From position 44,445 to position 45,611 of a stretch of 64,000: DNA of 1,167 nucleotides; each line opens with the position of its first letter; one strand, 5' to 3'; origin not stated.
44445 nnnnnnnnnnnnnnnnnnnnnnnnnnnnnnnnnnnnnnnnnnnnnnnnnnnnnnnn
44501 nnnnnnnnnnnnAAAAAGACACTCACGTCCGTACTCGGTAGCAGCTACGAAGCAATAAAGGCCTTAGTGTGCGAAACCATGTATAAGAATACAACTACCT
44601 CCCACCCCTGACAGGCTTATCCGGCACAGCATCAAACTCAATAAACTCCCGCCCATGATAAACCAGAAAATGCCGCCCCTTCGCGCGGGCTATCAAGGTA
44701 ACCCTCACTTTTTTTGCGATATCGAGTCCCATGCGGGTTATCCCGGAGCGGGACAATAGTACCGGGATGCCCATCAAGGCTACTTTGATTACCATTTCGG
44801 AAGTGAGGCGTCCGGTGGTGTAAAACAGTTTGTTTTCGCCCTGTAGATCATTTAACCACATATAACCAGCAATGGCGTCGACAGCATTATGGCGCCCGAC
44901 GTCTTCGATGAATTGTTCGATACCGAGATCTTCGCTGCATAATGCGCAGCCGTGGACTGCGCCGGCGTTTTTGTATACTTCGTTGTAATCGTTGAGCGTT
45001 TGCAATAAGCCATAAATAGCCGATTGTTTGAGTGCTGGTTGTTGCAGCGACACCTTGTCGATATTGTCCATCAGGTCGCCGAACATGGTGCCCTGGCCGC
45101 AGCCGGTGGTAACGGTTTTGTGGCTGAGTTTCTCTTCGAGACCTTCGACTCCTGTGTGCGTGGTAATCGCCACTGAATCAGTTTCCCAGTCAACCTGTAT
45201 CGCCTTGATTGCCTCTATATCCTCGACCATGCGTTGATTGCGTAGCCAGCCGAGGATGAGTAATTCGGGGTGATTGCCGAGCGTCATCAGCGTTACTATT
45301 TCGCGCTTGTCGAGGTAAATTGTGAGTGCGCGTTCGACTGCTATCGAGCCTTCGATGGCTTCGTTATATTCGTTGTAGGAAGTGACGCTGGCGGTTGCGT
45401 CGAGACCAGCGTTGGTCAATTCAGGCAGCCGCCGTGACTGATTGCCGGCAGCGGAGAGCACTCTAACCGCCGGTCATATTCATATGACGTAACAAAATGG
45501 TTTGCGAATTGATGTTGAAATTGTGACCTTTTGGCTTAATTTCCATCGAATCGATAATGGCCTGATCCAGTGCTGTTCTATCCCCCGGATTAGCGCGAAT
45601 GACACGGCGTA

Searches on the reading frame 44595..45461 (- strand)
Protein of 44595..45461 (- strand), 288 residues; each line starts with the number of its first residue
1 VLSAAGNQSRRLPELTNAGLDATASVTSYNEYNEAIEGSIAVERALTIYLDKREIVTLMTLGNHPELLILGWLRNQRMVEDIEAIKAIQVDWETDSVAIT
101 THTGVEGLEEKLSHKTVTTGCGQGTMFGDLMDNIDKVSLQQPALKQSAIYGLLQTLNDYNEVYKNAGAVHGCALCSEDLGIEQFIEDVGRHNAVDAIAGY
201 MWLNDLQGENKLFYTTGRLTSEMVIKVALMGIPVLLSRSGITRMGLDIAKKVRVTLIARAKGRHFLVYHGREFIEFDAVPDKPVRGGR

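Call 5: search_protein_families(library=pfam, proteins=[window:44595-45461:-], max_evalue=0.01)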
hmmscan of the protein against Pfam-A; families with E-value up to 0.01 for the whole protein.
window:44595-45461:- (288 aa): 1 family
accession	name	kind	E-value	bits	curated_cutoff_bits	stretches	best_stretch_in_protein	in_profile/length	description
PF02634.21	FdhD-NarQ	-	1.9e-73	247.5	27.2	1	41-273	1-235/237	FdhD/NarQ family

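Call 13: find_encoding_contigs(protein=window:44595-45461:-, flank=6000, max_places=10)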
Protein window:44595-45461:- (288 aa): 3 contigs read that carry it; 2 places shown.
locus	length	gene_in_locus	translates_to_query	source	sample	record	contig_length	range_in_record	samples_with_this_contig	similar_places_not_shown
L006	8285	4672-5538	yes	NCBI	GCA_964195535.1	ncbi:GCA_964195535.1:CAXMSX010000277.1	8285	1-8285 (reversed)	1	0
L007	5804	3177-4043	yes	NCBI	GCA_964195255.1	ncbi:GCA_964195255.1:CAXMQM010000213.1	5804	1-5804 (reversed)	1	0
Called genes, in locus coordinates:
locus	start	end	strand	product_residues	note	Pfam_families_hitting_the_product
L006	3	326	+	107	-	?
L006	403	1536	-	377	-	PF18027:Pepdidase_M14_N, PF00246:Peptidase_M14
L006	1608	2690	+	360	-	PF10023:Aminopep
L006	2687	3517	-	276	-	PF00795:CN_hydrolase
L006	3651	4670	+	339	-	PF13353:Fer4_12 (weak), PF04055:Radical_SAM, PF06463:Mob_synth_C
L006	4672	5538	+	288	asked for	PF02634:FdhD-NarQ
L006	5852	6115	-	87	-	PF05016:ParE_toxin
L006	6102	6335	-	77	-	PF22180:RH3_dom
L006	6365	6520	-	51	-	-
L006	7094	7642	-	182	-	-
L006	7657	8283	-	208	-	?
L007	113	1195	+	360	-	PF10023:Aminopep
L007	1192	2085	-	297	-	PF00795:CN_hydrolase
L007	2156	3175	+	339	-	PF13353:Fer4_12 (weak), PF04055:Radical_SAM, PF06463:Mob_synth_C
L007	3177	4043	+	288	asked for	PF02634:FdhD-NarQ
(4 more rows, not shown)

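Call 24: find_homologous_proteins(query=window:44595-45461:-, max_evalue=1e-60)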
Query window:44595-45461:- (288 aa): 7983 proteins with E <= 1e-60 among 8000 candidates; the best 120 are listed.
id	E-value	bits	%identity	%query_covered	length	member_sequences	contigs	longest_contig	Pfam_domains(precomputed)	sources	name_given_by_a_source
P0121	2.8e-187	638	100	100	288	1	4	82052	PF02634.22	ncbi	-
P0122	9.9e-185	630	99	100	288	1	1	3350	PF02634.22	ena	-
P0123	4.4e-182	621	97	100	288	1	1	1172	PF02634.22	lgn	-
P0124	6.8e-179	611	96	100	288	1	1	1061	PF02634.22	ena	-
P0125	2.5e-178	609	95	100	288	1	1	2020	PF02634.22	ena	-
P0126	3.8e-178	609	95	100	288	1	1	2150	PF02634.22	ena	-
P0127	1.4e-177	607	95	100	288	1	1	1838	PF02634.22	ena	-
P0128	3.5e-177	605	95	100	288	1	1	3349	PF02634.22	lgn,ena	-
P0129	1.7e-176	603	95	100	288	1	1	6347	PF02634.22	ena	-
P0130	7.2e-170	581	91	99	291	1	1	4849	PF02634.22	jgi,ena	jgi:FdhD protein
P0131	2.1e-169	580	91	99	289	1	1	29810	PF02634.22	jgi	-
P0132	2.2e-169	580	91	100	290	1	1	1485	PF02634.22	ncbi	-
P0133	1.0e-168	578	92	100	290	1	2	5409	PF02634.22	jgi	-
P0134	5.1e-168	575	89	100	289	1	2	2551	PF02634.22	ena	-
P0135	2.7e-167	573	90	99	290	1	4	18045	PF02634.22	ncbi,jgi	jgi:FdhD protein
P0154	2.1e-164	564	93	95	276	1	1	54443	PF02634.22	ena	-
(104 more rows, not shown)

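Call 25: find_encoding_contigs(protein=P0129, flank=5000, max_places=3)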
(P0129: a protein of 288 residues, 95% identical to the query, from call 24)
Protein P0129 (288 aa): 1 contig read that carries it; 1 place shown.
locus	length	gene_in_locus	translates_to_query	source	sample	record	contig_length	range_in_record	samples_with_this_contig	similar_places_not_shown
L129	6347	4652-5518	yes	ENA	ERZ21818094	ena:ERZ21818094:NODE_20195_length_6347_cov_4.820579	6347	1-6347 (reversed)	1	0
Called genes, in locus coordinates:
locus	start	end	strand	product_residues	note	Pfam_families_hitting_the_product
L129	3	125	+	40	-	?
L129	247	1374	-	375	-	PF18027:Pepdidase_M14_N, PF00246:Peptidase_M14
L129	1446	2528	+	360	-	PF10023:Aminopep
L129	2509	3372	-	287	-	PF00795:CN_hydrolase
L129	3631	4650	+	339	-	PF13353:Fer4_12 (weak), PF04055:Radical_SAM, PF06463:Mob_synth_C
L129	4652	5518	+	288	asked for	PF02634:FdhD-NarQ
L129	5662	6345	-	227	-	?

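Call 26: find_encoding_contigs(protein=P0131, flank=5000, max_places=3)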
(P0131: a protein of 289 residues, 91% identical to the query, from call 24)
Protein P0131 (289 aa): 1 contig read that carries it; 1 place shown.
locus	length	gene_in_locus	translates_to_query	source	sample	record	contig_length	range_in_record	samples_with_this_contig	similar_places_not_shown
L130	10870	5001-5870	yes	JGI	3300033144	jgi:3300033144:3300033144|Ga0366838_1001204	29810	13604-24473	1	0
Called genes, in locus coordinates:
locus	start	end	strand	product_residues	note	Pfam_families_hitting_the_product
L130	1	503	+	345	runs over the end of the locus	PF02615:Ldh_2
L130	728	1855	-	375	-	PF18027:Pepdidase_M14_N, PF00246:Peptidase_M14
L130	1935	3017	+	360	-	PF10023:Aminopep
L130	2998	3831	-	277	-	PF00795:CN_hydrolase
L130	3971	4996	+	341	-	PF04055:Radical_SAM, PF13353:Fer4_12, PF06463:Mob_synth_C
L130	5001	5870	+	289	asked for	PF02634:FdhD-NarQ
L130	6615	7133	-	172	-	PF00994:MoCF_biosynth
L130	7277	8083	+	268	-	PF12849:PBP_like_2, PF13531:SBP_bac_11 (weak)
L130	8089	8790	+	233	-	-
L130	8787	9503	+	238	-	PF02463:SMC_N (weak), PF00005:ABC_tran, PF13304:AAA_21 (faint)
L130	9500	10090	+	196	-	PF12804:NTP_transf_3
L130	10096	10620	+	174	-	PF02492:cobW (faint), PF03205:MobB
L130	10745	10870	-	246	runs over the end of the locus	PF00899:ThiF, PF03435:Sacchrp_dh_NADP (faint)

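Call 27: find_encoding_contigs(protein=P0154, flank=5000, max_places=3)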
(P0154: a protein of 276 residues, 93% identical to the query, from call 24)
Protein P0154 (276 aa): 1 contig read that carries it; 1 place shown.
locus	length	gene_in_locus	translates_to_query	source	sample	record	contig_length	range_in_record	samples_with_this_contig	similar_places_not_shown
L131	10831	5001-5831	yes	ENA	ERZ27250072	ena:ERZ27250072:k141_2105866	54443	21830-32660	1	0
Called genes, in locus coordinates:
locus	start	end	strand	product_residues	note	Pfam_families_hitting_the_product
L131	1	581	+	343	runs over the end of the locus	PF02615:Ldh_2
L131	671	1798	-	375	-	PF18027:Pepdidase_M14_N, PF00246:Peptidase_M14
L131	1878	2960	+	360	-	PF10023:Aminopep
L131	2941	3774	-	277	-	PF00795:CN_hydrolase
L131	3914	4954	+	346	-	PF04055:Radical_SAM, PF13353:Fer4_12, PF06463:Mob_synth_C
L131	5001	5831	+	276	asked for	PF02634:FdhD-NarQ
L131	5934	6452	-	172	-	PF00994:MoCF_biosynth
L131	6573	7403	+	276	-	PF12849:PBP_like_2, PF13531:SBP_bac_11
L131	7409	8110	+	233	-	-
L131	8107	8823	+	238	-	PF02463:SMC_N (weak), PF00005:ABC_tran, PF13304:AAA_21 (weak)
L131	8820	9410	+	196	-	PF12804:NTP_transf_3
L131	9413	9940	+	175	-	PF03205:MobB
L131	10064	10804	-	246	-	PF00899:ThiF, PF03435:Sacchrp_dh_NADP (weak)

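Call 57: list_cluster_members(proteins=[P0121, P0001])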
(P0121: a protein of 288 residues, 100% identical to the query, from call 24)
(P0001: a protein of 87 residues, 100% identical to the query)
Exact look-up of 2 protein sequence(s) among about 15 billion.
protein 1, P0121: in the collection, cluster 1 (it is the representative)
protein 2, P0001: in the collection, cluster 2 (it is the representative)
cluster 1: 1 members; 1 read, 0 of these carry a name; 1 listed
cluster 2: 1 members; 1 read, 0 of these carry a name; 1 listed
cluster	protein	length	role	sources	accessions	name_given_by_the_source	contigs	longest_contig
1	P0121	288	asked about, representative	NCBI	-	-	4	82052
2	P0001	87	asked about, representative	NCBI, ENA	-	-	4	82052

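Call 80: find_encoding_contigs(protein=P0128, flank=4000, max_places=4)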
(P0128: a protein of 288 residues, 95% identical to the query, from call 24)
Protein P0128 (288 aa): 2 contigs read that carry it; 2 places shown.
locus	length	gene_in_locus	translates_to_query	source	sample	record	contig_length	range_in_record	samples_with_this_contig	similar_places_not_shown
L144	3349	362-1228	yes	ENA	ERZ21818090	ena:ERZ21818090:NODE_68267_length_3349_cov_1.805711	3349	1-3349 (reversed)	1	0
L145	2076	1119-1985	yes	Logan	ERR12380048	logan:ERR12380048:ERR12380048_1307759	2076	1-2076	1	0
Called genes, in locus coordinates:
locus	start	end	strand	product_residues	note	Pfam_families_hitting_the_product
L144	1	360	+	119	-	?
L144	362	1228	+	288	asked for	PF02634:FdhD-NarQ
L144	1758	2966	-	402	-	PF00724:Oxidored_FMN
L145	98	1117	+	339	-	PF13353:Fer4_12 (weak), PF04055:Radical_SAM, PF06463:Mob_synth_C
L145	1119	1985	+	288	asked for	PF02634:FdhD-NarQ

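Call 81: find_encoding_contigs(protein=P0122, flank=4000, max_places=4)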
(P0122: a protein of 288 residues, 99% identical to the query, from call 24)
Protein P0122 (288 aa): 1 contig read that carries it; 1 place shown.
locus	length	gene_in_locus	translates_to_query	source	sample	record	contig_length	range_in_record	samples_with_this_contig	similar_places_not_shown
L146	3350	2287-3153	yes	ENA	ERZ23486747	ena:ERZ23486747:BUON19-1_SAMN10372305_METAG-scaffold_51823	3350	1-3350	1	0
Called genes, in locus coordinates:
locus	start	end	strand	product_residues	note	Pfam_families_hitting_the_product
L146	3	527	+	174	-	?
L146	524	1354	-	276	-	PF00795:CN_hydrolase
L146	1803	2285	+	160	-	PF06463:Mob_synth_C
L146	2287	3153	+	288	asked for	PF02634:FdhD-NarQ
